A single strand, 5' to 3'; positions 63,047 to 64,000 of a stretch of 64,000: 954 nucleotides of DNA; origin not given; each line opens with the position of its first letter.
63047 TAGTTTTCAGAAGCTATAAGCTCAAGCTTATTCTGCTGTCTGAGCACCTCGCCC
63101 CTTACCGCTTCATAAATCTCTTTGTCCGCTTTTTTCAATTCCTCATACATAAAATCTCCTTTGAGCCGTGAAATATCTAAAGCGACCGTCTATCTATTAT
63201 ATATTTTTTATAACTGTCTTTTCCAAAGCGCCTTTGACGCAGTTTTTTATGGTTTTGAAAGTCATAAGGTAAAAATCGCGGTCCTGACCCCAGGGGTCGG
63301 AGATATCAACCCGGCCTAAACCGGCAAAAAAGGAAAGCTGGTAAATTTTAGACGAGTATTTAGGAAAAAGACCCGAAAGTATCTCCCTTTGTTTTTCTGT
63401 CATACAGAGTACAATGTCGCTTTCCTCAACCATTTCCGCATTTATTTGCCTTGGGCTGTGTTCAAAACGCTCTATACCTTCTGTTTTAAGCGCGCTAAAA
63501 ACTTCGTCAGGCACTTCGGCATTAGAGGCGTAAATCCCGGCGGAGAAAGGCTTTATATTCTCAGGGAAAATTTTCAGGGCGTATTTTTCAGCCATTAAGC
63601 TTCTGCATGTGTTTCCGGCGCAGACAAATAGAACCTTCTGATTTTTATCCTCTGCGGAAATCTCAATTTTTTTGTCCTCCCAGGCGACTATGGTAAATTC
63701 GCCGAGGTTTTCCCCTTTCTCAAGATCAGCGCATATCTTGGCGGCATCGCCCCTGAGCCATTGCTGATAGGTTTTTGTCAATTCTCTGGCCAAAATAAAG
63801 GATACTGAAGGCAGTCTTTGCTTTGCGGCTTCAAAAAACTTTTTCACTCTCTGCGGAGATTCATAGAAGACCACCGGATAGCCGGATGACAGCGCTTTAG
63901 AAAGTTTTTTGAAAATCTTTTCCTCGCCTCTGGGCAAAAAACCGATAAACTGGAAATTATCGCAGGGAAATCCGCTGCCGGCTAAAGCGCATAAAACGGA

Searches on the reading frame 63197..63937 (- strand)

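Call 48: search_protein_families(library=pfam, proteins=[window:63197-63937:-], max_evalue=0.000001)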
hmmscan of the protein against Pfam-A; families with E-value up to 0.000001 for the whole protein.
window:63197-63937:- (246 aa): 1 family
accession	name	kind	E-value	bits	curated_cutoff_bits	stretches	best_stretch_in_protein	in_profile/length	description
PF01451.26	LMWPc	-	1.3e-24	87.5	23.2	1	102-235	1-141/144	Low molecular weight phosphotyrosine protein phosphatase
